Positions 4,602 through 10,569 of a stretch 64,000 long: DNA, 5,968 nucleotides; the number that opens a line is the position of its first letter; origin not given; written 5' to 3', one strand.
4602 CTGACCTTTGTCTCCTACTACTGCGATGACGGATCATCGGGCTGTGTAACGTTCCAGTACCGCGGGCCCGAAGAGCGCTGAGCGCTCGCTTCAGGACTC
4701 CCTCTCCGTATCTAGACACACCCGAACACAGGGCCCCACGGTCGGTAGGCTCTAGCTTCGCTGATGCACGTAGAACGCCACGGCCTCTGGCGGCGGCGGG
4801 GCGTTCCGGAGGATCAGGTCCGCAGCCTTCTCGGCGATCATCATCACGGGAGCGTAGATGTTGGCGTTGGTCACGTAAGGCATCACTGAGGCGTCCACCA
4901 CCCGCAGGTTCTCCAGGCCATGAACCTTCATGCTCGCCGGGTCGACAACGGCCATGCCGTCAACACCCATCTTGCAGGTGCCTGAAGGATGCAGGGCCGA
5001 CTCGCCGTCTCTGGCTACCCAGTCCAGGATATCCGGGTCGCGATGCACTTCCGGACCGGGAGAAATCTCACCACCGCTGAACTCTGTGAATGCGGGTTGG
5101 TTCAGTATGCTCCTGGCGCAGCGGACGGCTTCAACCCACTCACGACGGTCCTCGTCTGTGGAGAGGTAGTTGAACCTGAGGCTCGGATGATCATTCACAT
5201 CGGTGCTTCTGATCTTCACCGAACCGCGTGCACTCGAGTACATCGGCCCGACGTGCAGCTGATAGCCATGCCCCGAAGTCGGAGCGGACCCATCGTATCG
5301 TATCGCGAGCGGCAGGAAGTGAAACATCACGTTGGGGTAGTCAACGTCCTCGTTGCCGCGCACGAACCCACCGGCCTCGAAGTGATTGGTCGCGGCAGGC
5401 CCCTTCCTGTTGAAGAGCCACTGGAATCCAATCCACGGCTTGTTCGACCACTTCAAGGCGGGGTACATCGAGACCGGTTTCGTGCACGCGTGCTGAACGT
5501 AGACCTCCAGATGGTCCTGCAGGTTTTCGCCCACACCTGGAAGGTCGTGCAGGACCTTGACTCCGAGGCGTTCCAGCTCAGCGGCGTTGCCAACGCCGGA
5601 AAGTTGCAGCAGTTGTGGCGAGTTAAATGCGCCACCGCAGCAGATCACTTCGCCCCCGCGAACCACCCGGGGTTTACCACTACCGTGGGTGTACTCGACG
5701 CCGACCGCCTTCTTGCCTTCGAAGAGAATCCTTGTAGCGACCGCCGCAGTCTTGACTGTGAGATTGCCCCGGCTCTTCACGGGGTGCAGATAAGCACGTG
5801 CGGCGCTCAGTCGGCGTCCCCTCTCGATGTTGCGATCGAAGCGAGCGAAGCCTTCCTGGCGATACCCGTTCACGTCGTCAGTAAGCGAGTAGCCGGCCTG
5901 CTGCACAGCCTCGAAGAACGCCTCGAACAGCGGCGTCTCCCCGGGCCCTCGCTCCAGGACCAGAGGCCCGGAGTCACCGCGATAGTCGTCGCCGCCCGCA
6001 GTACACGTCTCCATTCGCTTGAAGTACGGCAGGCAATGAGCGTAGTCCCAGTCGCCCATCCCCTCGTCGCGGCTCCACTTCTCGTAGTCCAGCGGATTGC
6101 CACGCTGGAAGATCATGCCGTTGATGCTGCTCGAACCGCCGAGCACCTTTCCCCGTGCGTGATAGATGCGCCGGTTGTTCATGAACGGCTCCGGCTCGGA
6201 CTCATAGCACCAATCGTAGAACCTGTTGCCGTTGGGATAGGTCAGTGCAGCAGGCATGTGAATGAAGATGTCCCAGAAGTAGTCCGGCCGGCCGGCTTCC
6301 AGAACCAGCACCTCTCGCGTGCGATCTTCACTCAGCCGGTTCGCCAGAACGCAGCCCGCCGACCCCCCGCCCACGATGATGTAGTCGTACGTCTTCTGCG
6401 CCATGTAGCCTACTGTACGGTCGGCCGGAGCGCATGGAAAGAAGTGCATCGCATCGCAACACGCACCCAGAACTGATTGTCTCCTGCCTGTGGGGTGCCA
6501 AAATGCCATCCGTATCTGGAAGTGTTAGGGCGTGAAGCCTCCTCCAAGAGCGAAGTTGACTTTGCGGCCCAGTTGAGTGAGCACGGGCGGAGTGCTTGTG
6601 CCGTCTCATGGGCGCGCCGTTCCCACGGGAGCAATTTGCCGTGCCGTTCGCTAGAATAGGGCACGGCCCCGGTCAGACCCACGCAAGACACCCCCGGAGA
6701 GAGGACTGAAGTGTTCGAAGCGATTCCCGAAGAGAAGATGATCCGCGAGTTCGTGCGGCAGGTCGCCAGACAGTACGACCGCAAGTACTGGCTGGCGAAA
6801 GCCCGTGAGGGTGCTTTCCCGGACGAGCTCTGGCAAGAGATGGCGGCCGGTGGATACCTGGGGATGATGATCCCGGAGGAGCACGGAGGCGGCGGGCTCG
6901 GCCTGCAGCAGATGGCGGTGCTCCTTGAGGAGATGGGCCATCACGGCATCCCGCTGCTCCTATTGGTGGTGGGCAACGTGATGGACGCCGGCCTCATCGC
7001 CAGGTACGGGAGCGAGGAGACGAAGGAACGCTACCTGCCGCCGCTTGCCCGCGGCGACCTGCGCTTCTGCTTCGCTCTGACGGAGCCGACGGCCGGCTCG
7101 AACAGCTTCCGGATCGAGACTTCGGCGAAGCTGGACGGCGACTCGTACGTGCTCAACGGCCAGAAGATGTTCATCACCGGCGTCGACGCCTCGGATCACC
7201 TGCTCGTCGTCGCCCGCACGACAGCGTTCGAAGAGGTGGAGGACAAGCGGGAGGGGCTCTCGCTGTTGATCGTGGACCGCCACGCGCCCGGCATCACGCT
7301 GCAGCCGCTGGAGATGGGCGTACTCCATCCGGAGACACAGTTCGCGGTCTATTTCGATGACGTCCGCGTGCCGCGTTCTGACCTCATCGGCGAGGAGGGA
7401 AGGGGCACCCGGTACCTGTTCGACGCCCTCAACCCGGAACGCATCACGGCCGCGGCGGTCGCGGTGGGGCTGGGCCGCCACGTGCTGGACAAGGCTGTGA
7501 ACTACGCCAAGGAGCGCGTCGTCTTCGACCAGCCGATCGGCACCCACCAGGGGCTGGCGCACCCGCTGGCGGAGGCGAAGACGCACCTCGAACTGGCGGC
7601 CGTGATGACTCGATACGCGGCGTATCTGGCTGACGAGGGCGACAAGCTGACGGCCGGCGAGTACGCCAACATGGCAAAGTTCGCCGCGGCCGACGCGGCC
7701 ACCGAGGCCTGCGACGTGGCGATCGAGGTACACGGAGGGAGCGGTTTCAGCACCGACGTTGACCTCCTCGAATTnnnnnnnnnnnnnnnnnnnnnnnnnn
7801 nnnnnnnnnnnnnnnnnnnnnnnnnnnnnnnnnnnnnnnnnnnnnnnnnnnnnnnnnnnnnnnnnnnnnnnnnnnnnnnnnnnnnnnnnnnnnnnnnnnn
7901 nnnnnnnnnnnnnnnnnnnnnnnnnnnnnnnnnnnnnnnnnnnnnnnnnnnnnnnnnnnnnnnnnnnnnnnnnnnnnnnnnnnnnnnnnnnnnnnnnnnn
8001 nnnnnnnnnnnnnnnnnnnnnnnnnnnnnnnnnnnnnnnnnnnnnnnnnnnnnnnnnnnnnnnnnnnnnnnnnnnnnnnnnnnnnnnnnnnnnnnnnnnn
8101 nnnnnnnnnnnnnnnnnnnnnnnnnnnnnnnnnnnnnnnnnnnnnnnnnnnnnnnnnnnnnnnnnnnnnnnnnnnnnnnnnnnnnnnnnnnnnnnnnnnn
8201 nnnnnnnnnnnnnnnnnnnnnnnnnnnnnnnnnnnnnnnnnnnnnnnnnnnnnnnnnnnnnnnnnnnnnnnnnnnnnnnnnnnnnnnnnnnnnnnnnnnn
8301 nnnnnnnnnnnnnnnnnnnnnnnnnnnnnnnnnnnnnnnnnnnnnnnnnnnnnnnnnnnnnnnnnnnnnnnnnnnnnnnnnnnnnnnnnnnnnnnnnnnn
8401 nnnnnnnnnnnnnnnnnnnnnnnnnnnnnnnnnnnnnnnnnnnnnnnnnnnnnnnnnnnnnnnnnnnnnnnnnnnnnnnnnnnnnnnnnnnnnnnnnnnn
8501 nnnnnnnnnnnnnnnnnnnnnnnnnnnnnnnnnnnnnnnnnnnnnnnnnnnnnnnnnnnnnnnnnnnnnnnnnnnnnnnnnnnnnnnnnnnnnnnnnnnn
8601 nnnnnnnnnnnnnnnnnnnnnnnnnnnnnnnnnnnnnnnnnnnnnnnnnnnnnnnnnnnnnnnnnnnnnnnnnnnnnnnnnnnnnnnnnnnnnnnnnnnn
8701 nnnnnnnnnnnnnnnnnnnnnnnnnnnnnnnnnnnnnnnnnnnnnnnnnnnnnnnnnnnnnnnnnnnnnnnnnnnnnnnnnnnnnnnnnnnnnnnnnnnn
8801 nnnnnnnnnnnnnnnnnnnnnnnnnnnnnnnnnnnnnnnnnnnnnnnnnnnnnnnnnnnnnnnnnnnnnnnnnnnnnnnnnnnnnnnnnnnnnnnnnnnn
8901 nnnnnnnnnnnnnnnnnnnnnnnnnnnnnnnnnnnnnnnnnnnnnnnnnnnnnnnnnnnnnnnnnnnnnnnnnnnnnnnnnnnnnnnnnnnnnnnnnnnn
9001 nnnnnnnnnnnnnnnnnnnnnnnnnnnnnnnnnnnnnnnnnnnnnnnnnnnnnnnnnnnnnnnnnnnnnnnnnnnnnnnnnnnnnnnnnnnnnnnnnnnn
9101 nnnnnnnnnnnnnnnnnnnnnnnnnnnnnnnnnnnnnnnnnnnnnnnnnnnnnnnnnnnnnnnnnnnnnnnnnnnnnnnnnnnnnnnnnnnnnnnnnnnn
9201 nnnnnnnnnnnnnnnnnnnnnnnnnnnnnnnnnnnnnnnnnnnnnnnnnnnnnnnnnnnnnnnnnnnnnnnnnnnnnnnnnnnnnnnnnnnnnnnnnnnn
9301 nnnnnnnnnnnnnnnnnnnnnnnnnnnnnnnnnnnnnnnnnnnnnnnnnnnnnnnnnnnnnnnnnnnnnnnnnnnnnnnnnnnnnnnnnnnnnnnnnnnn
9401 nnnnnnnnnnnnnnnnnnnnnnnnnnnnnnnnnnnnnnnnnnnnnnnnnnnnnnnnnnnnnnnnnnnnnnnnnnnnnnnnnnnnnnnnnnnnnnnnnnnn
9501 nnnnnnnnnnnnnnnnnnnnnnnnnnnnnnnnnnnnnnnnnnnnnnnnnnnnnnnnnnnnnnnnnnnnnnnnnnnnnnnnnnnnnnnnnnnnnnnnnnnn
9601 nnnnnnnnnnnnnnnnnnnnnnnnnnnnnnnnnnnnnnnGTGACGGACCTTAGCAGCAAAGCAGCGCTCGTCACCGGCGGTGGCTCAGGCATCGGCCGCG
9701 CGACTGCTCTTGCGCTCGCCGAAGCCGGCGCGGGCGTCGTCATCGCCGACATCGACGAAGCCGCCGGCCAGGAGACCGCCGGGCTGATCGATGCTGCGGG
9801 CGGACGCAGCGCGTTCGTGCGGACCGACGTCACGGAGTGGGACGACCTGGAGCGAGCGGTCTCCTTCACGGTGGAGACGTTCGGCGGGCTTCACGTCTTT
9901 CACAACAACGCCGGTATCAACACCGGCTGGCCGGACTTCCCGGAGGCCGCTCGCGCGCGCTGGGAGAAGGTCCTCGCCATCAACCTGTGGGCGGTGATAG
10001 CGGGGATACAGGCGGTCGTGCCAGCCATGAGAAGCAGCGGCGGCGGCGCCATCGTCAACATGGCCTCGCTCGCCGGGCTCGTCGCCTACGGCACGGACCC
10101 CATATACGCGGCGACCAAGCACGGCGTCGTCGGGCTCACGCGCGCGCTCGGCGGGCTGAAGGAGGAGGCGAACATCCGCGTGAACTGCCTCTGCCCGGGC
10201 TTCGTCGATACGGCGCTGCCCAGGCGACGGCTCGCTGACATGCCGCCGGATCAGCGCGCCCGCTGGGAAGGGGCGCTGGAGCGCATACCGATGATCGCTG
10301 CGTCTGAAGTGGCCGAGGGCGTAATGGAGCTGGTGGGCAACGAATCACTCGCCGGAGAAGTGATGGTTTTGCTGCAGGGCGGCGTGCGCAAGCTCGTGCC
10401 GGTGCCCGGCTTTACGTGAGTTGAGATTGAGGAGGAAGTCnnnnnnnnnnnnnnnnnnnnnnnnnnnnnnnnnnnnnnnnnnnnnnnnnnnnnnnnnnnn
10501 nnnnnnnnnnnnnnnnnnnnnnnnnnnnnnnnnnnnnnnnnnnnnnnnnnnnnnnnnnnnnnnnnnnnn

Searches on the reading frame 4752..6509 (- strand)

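Call 36: search_protein_families(library=pfam, proteins=[window:4752-6509:-], max_evalue=0.001)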
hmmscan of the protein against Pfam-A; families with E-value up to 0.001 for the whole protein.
window:4752-6509:- (585 aa): 4 families
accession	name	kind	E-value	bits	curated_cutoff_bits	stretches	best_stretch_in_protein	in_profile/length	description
PF00732.25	GMC_oxred_N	-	4.9e-55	187.1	23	1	41-334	1-217/218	GMC oxidoreductase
PF05199.19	GMC_oxred_C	-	2.2e-33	116.2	24.6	1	427-559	3-139/139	GMC oxidoreductase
PF01266.30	DAO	-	5.2e-05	23.4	27.9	0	42-75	1-34/353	FAD dependent oxidoreductase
PF13450.12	NAD_binding_8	-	0.00025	21.7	21.9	1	45-73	1-28/68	NAD(P)-binding Rossmann-like domain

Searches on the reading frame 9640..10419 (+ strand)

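Call 36: search_protein_families(library=pfam, proteins=[window:9640-10419:+], max_evalue=0.001)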
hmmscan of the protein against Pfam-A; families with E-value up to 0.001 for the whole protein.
window:9640-10419:+ (259 aa): 3 families
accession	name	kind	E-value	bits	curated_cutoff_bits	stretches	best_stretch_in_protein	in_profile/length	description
PF00106.31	adh_short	-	4e-52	177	26.6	1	7-196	1-189/195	short chain dehydrogenase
PF13561.12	adh_short_C2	-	7.6e-44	150.5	27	1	16-236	6-221/236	Enoyl-(Acyl carrier protein) reductase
PF08659.16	KR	-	1.4e-05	25.6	22.6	1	10-160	4-153/180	KR domain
